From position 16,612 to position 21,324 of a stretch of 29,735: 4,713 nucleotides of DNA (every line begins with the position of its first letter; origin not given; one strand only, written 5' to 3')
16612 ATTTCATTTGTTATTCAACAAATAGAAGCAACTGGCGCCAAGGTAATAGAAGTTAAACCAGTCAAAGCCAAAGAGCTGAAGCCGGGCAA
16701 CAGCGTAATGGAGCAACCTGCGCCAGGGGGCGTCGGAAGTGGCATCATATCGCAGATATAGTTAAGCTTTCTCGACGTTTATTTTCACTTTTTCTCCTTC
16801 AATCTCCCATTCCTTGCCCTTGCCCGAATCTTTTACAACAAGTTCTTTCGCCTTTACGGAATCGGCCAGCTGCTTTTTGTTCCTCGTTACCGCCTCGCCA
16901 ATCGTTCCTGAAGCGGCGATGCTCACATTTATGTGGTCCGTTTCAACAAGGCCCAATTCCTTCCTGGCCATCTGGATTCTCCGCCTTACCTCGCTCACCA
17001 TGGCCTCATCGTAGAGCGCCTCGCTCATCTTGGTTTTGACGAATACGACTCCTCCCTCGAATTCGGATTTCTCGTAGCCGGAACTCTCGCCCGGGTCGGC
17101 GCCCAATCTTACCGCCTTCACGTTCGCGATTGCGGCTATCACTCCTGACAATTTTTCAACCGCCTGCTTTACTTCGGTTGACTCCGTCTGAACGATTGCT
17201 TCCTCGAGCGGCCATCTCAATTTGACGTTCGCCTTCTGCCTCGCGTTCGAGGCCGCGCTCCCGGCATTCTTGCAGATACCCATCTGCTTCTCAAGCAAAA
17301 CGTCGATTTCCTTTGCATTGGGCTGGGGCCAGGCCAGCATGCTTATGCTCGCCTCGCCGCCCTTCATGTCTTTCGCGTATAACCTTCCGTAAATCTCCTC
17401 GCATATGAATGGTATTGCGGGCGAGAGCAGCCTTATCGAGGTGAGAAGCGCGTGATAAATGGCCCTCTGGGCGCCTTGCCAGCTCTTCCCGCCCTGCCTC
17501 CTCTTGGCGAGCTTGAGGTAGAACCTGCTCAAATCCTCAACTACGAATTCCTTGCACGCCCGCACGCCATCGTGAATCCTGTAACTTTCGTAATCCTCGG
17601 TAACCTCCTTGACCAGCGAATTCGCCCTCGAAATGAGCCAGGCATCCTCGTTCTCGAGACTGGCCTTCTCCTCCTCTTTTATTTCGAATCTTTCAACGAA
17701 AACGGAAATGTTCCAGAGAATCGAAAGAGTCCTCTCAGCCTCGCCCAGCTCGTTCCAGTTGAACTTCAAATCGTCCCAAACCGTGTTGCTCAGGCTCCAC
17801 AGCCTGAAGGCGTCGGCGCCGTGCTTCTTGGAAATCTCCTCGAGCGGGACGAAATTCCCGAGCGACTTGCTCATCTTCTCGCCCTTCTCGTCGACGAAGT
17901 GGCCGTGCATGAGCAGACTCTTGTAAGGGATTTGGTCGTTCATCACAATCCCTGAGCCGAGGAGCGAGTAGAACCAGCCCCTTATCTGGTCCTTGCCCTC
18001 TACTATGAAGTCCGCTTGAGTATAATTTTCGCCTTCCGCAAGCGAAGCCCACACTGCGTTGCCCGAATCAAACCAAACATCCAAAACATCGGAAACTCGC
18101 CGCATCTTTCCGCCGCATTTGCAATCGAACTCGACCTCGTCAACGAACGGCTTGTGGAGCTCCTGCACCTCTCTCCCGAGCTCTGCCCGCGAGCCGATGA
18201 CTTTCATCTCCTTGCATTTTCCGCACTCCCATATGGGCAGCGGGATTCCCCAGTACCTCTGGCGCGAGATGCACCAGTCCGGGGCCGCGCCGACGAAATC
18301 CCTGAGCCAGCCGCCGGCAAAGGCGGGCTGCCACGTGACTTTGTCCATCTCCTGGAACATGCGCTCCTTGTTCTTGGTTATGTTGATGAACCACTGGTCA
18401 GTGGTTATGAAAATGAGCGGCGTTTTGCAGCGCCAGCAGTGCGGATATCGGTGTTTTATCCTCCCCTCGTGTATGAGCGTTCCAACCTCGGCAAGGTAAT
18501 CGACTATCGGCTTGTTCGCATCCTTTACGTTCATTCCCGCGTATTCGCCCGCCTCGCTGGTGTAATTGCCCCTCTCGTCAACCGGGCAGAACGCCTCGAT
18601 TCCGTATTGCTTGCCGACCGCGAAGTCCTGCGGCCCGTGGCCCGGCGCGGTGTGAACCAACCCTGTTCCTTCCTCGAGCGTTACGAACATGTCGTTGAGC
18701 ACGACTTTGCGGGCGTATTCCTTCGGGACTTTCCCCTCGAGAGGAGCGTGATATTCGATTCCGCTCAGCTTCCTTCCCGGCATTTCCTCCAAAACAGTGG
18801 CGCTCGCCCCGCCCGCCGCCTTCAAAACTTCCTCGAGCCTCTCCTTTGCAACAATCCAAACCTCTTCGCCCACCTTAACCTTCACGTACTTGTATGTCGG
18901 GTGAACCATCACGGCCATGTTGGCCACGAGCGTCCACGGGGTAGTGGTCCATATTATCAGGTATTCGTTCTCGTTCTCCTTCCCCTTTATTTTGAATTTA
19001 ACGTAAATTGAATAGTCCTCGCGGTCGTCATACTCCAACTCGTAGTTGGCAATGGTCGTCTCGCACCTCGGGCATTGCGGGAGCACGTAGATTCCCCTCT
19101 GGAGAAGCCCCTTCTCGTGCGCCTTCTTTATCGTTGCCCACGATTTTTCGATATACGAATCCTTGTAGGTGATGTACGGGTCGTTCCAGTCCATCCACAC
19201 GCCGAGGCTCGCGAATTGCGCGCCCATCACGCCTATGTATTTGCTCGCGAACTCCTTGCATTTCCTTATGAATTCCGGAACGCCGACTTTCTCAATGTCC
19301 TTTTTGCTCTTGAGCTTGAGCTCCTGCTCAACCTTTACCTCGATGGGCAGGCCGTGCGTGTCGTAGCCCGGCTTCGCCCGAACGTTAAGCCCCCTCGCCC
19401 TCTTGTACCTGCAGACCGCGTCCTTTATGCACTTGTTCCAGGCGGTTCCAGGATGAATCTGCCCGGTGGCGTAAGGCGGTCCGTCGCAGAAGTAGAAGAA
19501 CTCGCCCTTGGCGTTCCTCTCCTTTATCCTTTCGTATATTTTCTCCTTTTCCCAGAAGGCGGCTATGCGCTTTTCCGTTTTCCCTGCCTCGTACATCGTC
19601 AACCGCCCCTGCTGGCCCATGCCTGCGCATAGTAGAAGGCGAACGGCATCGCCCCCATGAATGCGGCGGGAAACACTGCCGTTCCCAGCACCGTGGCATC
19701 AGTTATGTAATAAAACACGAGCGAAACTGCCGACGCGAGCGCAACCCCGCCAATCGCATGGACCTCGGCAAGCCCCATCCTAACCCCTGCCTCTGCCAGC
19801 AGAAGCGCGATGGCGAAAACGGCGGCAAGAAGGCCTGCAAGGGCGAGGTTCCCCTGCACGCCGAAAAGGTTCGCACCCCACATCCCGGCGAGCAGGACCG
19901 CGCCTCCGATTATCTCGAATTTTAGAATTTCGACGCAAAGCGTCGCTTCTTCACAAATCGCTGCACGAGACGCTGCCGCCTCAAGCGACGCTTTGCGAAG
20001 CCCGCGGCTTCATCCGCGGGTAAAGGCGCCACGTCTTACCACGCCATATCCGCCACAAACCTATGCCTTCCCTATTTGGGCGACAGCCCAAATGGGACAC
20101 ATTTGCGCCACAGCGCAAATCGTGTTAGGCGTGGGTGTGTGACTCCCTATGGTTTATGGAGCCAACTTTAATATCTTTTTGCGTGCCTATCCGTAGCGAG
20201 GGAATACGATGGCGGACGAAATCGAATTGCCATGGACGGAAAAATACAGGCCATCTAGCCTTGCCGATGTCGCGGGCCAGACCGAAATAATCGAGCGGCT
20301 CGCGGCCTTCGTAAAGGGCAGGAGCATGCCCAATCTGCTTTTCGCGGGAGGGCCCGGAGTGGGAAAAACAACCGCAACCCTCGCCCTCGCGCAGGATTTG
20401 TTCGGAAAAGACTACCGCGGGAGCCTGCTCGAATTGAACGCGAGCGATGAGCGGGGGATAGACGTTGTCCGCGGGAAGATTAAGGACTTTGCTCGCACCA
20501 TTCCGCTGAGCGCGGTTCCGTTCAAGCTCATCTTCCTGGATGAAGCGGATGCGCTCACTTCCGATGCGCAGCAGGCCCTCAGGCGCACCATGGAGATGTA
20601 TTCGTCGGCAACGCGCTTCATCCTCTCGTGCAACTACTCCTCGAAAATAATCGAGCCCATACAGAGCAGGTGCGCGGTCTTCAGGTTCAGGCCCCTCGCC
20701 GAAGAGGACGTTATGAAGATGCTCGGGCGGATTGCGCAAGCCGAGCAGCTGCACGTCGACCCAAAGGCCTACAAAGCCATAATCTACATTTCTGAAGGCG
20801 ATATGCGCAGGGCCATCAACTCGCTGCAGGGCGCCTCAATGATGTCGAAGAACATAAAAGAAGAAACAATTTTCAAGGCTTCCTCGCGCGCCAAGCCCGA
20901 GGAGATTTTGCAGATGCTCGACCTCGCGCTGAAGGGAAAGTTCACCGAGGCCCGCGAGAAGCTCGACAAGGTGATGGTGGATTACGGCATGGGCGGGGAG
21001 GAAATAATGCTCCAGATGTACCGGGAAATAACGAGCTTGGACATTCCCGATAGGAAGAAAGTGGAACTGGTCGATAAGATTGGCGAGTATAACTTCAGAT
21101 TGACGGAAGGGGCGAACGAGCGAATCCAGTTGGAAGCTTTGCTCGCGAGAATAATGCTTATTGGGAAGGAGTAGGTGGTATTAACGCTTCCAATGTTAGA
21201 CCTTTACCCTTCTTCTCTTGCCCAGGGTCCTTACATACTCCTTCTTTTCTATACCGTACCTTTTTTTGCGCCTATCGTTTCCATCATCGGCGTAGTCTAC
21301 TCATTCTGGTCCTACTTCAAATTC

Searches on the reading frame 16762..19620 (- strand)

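Call 9: search_protein_families(library=pfam, proteins=[window:16762-19620:-], max_evalue=0.001)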
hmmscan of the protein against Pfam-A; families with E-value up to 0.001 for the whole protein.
window:16762-19620:- (952 aa): 5 families
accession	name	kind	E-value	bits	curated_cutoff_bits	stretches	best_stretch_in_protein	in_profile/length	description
PF00133.28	tRNA-synt_1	-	3.9e-111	372.2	22.7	1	20-620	3-413/414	tRNA synthetases class I (I, L, M and V)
PF08264.19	Anticodon_1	-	2.6e-33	115.4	25.1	1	659-808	1-147/148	Anticodon-binding domain of tRNA ligase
PF09334.17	tRNA-synt_1g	-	2.2e-18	66.7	20.1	2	49-100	8-59/391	tRNA synthetases class I (M)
PF19302.4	DUF5915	-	3e-13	50.2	27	1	858-952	101-195/195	Domain of unknown function (DUF5915)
PF01406.26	tRNA-synt_1e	-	1.3e-06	28.5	27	1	566-628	237-299/301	tRNA synthetases class I (C) catalytic domain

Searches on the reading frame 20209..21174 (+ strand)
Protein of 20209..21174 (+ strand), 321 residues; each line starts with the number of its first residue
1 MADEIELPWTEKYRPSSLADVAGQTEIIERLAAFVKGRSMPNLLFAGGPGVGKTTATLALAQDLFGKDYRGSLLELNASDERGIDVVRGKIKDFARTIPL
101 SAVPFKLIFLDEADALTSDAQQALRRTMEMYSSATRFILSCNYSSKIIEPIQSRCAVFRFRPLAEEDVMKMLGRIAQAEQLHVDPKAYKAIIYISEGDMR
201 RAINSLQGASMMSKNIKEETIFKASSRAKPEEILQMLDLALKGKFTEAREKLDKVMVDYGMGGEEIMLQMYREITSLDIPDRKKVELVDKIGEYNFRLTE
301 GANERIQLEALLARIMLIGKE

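Call 9: search_protein_families(library=pfam, proteins=[window:20209-21174:+], max_evalue=0.001)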
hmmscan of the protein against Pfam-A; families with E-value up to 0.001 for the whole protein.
window:20209-21174:+ (321 aa): 10 families
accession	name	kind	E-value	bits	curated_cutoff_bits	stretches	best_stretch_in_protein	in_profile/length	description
PF08542.16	Rep_fac_C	-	1.4e-24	86.7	23.6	1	229-314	2-88/88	Replication factor C C-terminal domain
PF00004.35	AAA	-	9.5e-15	55.6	21.2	1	43-161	1-129/131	ATPase family associated with various cellular activities (AAA)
PF13177.12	DNA_pol3_delta2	-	4.5e-10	40.2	27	1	84-163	83-160/161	DNA polymerase III, delta subunit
PF25361.1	AAA_lid_RFC1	-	1.2e-06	28.3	34.9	1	168-217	4-53/59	RFC1-like, AAA+ ATPase lid domain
PF05496.18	RuvB_N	-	4.6e-06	26.9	27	1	14-65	2-58/159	Holliday junction DNA helicase RuvB P-loop domain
PF21960.2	RCF1-5-like_lid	-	8.8e-06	26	27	1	171-211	2-43/43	RCF1/5-like, AAA+ ATPase lid domain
PF03215.21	Rad17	-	3.8e-05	24.1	23.8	1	7-73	7-77/186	Rad17 P-loop domain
PF16193.11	AAA_assoc_2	-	4.6e-05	24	34.3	1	179-217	3-47/81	AAA C-terminal domain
PF25199.1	nSTAND_NTPase5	-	0.00019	21.7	34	1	26-143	27-134/145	Novel STAND NTPase 5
PF13173.12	AAA_14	-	0.00037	20.9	27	1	44-162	6-122/129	AAA domain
